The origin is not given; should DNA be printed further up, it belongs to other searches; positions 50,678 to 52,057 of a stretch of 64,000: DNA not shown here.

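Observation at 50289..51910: Translationally coupled Cys-tailed disordered protein + radical-SAM/SPASM enzyme: candidate undescribed RiPP-like or protein-maturation pair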

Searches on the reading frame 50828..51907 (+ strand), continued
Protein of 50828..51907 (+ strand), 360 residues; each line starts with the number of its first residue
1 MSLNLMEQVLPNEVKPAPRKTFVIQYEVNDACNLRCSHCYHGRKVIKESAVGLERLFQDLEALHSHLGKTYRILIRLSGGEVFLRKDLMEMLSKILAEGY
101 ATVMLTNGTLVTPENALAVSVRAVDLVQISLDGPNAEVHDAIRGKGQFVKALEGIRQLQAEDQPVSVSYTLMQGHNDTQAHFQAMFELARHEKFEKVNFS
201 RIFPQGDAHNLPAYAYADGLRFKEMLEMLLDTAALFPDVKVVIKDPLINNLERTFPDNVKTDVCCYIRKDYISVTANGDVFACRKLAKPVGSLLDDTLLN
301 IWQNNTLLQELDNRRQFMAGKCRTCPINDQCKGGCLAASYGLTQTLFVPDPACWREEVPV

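Call 21: find_related_loci(query=A1, collection=metagenome_contigs, flank=5000)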
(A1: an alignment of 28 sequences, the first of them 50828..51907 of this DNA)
Query A1 (360 aa) in metagenome_contigs; peptide patterns used: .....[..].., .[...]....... (x = any residue, [..] = any of these).
600 stretches matched a pattern (row limit reached: there are more); 531 encode a relative of the query (tblastn E <= 1e-3); the best 80 are kept; 80 distinct loci.
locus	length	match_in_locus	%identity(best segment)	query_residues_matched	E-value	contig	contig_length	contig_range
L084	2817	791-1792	31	18-357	2e-42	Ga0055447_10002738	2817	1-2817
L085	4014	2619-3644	29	7-355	2e-42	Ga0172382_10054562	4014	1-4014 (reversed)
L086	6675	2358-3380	29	22-355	9e-40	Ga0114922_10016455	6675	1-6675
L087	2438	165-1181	29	22-356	4e-39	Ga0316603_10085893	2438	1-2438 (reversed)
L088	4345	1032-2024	28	23-355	4e-39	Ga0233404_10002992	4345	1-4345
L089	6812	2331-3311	27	23-354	2e-37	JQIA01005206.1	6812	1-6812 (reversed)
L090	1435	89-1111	28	22-355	2e-38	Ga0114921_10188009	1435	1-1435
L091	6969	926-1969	26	6-357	7e-37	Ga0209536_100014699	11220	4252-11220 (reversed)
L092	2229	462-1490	29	22-356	3e-37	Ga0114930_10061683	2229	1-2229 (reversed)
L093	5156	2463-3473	28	18-354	2e-36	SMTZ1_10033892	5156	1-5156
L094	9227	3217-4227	28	14-357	4e-36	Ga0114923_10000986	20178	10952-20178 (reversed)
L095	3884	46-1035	27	24-353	4e-36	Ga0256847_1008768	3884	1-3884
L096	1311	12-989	32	32-353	8e-37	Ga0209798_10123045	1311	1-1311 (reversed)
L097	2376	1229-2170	32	24-353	3e-34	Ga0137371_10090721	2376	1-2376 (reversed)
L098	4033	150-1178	28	14-356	1e-33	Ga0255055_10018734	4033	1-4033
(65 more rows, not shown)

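Call 22: find_encoding_contigs(protein=P0031, flank=6000, max_places=1)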
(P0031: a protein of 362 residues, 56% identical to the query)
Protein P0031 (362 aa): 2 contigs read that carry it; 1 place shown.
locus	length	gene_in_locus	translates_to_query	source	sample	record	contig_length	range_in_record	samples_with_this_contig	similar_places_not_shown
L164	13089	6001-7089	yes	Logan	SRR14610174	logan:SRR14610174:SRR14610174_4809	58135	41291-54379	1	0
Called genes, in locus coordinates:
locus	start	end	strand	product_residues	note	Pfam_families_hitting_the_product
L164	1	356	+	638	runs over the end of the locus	PF00589:Phage_integrase (weak), PF00082:Peptidase_S8, PF16561:AMPK1_CBM (weak)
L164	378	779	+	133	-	PF22636:FlK, PF03061:4HBT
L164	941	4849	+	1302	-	-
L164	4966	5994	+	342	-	-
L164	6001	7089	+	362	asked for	PF04055:Radical_SAM, PF13186:SPASM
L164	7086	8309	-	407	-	-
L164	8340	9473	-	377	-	PF02595:Gly_kinase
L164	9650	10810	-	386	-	PF00266:Aminotran_5, PF00155:Aminotran_1_2 (weak)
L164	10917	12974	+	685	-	PF07696:7TMR-DISMED2, PF07695:7TMR-DISM_7TM, PF00512:HisKA, PF02518:HATPase_c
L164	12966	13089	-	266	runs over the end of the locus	PF02625:XdhC_CoxI, PF13478:XdhC_C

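Call 23: find_encoding_contigs(protein=P0030, flank=6000, max_places=1)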
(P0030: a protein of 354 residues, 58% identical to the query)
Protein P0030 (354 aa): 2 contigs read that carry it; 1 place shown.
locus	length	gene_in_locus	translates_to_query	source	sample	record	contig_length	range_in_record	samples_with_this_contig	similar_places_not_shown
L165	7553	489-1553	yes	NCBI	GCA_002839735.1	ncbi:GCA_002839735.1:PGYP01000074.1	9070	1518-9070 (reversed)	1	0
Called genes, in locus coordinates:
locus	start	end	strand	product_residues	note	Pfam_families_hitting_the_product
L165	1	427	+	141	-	?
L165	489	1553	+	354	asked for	PF04055:Radical_SAM, PF13186:SPASM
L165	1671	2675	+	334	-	PF01210:NAD_Gly3P_dh_N, PF02558:ApbA, PF07479:NAD_Gly3P_dh_C, PF20618:GPD_NAD_C_bact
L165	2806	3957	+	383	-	-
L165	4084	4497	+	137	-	-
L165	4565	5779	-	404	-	PF12704:MacB_PCD, PF02687:FtsX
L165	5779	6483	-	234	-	PF00005:ABC_tran, PF02463:SMC_N (faint), PF13304:AAA_21 (faint)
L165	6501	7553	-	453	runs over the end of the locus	PF25997:BSH_YhbJ (faint), PF25917:BSH_RND (weak), PF25954:Beta-barrel_RND_2 (faint), PF25967:RND-MFP_C (weak), PF25989:YknX_C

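Call 24: find_encoding_contigs(protein=P0027, flank=6000, max_places=1)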
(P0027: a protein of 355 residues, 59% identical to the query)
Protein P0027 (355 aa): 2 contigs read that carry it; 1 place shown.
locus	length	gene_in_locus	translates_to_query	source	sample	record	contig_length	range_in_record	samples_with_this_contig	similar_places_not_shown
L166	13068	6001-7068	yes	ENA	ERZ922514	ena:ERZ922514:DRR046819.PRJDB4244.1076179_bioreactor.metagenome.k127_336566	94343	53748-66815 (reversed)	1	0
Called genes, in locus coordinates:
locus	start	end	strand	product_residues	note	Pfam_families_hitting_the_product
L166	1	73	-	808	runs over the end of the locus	PF00069:Pkinase, PF07714:PK_Tyr_Ser-Thr, PF03109:ABC1 (weak), PF24371:DUF7527 (weak)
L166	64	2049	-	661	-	PF05226:CHASE2, PF00211:Guanylate_cyc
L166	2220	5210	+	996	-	-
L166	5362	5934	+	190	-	-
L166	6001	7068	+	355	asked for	PF04055:Radical_SAM, PF13186:SPASM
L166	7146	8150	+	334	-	PF01210:NAD_Gly3P_dh_N, PF02558:ApbA (weak), PF07479:NAD_Gly3P_dh_C, PF20618:GPD_NAD_C_bact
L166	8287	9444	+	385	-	-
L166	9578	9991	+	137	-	PF00583:Acetyltransf_1 (faint)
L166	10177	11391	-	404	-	PF12704:MacB_PCD, PF02687:FtsX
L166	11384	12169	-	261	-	PF00005:ABC_tran, PF02463:SMC_N (faint), PF13555:AAA_29 (weak)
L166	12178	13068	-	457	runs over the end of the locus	PF25990:Beta-barrel_YknX (weak), PF25967:RND-MFP_C (weak), PF25975:CzcB_C (weak), PF25989:YknX_C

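Call 25: find_encoding_contigs(protein=P0007, flank=6000, max_places=1)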
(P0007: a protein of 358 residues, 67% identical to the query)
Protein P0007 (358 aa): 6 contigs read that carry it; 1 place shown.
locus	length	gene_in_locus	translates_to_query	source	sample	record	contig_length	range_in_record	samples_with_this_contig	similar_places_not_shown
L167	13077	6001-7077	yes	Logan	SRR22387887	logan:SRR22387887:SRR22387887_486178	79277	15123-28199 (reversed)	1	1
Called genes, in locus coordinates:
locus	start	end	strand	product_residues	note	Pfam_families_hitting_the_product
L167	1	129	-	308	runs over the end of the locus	PF13555:AAA_29 (faint), PF00005:ABC_tran, PF13175:AAA_15 (faint), PF13304:AAA_21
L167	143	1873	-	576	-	PF12895:ANAPC3 (faint), PF00515:TPR_1 (faint), PF13181:TPR_8 (faint), PF13428:TPR_14 (faint), PF08239:SH3_3, PF08239:SH3_3, PF18348:SH3_16 (weak), PF08239:SH3_3, +4 more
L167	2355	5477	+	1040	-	PF01471:PG_binding_1 (faint), PF15890:Peptidase_Mx1 (weak)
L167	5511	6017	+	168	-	-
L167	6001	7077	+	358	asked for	PF04055:Radical_SAM, PF13186:SPASM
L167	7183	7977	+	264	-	-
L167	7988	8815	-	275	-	PF01551:Peptidase_M23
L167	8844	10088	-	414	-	PF05977:MFS_3, PF07690:MFS_1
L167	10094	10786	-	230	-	PF02777:Sod_Fe_C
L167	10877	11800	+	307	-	PF00581:Rhodanese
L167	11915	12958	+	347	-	PF00089:Trypsin, PF13365:Trypsin_2, PF13180:PDZ_2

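Call 34: search_solved_structures(query=window:50828-51907:+, max_evalue=0.00001)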
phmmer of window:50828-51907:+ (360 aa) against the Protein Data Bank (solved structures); distinct sequences matched with E-value up to 0.00001: 3.
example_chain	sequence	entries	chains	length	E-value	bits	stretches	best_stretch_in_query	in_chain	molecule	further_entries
6efn_A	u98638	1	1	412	1.5e-08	37.5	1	27-178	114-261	Sporulation killing factor maturation protein SkfB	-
5wgg_A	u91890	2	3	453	2.3e-07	33.6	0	259-343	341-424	Radical SAM domain protein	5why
6c8v_A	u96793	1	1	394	1.6e-06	30.8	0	25-144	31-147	Coenzyme PQQ synthesis protein E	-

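Call 58: list_cluster_members(proteins=[P0033, P0128, P0032, P0031, P0007, P0121])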
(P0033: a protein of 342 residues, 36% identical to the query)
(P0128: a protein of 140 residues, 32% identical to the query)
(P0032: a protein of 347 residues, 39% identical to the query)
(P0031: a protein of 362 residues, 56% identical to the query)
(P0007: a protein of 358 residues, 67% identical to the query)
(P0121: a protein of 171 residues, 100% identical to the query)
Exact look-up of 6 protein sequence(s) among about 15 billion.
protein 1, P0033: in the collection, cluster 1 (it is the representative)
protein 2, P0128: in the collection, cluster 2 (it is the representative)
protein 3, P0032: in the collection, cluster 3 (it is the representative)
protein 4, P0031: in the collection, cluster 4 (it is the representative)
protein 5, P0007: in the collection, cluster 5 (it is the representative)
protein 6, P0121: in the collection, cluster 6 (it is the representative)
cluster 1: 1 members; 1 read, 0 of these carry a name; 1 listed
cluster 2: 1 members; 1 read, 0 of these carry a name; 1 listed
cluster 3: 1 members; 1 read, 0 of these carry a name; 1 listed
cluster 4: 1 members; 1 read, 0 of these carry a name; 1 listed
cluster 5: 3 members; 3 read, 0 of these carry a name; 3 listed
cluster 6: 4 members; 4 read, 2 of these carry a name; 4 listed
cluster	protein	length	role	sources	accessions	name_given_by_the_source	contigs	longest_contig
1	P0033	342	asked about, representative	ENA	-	-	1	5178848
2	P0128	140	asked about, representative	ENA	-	-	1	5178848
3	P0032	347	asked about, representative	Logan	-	-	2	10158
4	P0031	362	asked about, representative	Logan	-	-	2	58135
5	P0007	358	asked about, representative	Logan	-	-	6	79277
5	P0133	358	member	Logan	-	-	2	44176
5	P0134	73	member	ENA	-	-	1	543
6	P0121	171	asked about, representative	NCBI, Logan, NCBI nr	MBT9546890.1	MAG: hypothetical protein IV090_15990 [Candidatus Sericytochromatia bacterium] | hypothetical protein [Candidatus Sericytochromatia bacterium]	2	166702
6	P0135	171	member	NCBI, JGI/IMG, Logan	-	hypothetical protein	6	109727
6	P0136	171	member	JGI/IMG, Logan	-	-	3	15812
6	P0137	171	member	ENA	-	-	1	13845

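Call 59: predict_structure(alignment_id=A1)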
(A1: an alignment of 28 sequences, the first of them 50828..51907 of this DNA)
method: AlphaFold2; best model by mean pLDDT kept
length: 360 residues; sequences in the alignment: 28
mean_pLDDT: 84.6   pTM: 0.84
mean pLDDT of the five models: 84.6, 84.3, 83.4, 82.1, 81.7
residues with pLDDT >= 90: 191; 70-90: 115; 50-70: 31; < 50: 23
segments of 3 or more residues with pLDDT < 50: 1-15, 37-40, 358-360
pLDDT, mean of each block of 10 residues (from residue 1): 39 60 88 52 64 86 92 89 88 93 93 97 96 94 89 98 96 94 98 97 75 87 96 98 91 94 72 90 85 94 88 74 72 76 80 69
secondary structure, 60 per line:
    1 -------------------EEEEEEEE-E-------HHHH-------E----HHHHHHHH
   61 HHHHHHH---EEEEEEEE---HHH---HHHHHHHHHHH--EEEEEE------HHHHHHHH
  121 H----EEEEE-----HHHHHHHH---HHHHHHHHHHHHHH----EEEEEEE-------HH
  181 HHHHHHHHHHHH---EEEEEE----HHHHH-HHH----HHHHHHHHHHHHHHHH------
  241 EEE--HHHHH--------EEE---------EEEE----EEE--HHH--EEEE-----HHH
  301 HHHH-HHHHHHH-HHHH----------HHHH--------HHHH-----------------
elements in order: E20-27 H37-40 H53-67 E71-78 H88-98 E101-106 H113-121 E126-130 H136-143 H147-160 E165-171 H179-192 E196-201 H206-210 H219-234 E241-243 H246-250 E259-261 E271-274 E279-281 E289-292 H298-304 H306-312 H314-317 H328-331 H340-343

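Call 61: fold_search(model_id=the predicted structure, library=pdb)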
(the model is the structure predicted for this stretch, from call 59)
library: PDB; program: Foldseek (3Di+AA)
matches with E <= 10: 1828; with E <= 0.001: 190
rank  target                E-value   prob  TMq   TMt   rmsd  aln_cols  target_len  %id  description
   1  4k39_A                7.3e-13  1.00  0.69  0.69   5.1       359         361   17  Native anSMEcpe with bound AdoMet and Cp18Cys peptide (released 2013-05-08)
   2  6efn                  1.3e-12  1.00  0.62  0.59   4.2       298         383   21  Structure of a RiPP maturase, SkfB (released 2018-10-24)
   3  4k37_A                1.5e-12  1.00  0.68  0.68   5.2       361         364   17  Native anSMEcpe with bound AdoMet (released 2013-05-08)
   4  4k39_B                2.7e-12  1.00  0.68  0.68   5.4       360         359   18  Native anSMEcpe with bound AdoMet and Cp18Cys peptide (released 2013-05-08)
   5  4k36_A                3.8e-12  1.00  0.68  0.65   5.4       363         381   18  His6 tagged anSMEcpe with bound AdoMet (released 2013-05-08)
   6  4k38_A                3.8e-12  1.00  0.68  0.67   5.4       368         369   18  Native anSMEcpe with bound AdoMet and Kp18Cys peptide (released 2013-05-08)
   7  5why_A                7.9e-12  1.00  0.66  0.58   5.2       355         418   18  Structural Insights into Thioether Bond Formation in the Biosynthesis of Sactipeptides (released 2017-07-26)
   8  4k37_B                2.1e-11  1.00  0.66  0.65   5.4       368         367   17  Native anSMEcpe with bound AdoMet (released 2013-05-08)
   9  4k36_B                2.5e-11  1.00  0.68  0.67   5.3       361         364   17  His6 tagged anSMEcpe with bound AdoMet (released 2013-05-08)
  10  4k38_B                2.5e-11  1.00  0.68  0.68   5.3       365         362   18  Native anSMEcpe with bound AdoMet and Kp18Cys peptide (released 2013-05-08)
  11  5v1s_A                4.6e-11  1.00  0.67  0.58   4.6       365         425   12  Crystal structure of Streptococcus suis SuiB bound to S-adenosylmethionine (released 2017-08-30)
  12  5v1q_B                6.4e-11  1.00  0.68  0.57   4.4       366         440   12  Crystal structure of Streptococcus suis SuiB (released 2017-08-30)
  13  5v1s_B                9.6e-11  1.00  0.64  0.55   5.2       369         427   12  Crystal structure of Streptococcus suis SuiB bound to S-adenosylmethionine (released 2017-08-30)
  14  6c8v                  1.0e-10  1.00  0.60  0.68   6.0       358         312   18  X-ray structure of PqqE from Methylobacterium extorquens (released 2018-02-14)
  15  5v1q_A                1.8e-10  1.00  0.65  0.56   6.1       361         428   13  Crystal structure of Streptococcus suis SuiB (released 2017-08-30)
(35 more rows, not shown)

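Call 64: search_protein_families(library=pfam, proteins=[L081:2034-2666:+, L167:3642-4244:+, L164:2738-3340:+], max_evalue=10)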
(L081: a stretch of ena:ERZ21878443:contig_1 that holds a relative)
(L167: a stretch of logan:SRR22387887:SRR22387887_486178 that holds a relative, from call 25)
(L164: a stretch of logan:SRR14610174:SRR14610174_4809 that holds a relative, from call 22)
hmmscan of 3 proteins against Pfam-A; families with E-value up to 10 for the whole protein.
L081:2034-2666:+ (211 aa): 3 families
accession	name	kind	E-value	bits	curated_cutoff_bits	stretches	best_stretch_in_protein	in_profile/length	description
PF19527.4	DUF6055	-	0.026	13.9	27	1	53-74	130-148/417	Family of unknown function (DUF6055)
PF05572.19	Peptidase_M43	-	0.053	13.9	23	1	9-126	28-121/152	Pregnancy-associated plasma protein-A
PF07737.17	ATLF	-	0.12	12.6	27.4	1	43-128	102-169/193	Anthrax toxin lethal factor, N- and C-terminal domain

L167:3642-4244:+ (201 aa): 5 families
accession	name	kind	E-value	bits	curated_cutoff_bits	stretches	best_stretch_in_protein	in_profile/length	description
PF15890.11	Peptidase_Mx1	-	5.2e-09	36.3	25.6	1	44-132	121-192/240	Putative zinc-binding metallo-peptidase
PF06167.18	Peptidase_M90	-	0.026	14.6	26.2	1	34-141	133-229/243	Glucose-regulated metallo-peptidase M90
PF15887.11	Peptidase_Mx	-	0.085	12.7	27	1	92-133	124-164/236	Putative zinc-binding metallo-peptidase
PF14891.12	Peptidase_M91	-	0.14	12.9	25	1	4-71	50-116/176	Effector protein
PF07737.17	ATLF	-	0.39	10.8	27.4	1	47-136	110-173/193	Anthrax toxin lethal factor, N- and C-terminal domain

L164:2738-3340:+ (201 aa): 1 family
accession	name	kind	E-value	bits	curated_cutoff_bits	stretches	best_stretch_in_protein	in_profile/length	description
PF15890.11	Peptidase_Mx1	-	0.0035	17.2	25.6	1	46-132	119-197/240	Putative zinc-binding metallo-peptidase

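Call 65: search_protein_families(library=padloc, proteins=[window:50828-51907:+], max_evalue=0.01)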
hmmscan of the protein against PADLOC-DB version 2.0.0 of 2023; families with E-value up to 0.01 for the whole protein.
window:50828-51907:+ (360 aa): 3 families
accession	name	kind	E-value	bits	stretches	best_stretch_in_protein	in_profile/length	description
PDLC02903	pVip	-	2.5e-18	64.5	1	23-150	1-117/257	Viperins not associated with kinases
PDLC02904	pVip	-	4e-13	47.5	1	21-147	2-124/262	Viperins associated with kinases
PDLC02905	pVip-kinase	-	3.4e-06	24.6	1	23-150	183-314/474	Viperin-kinase fusion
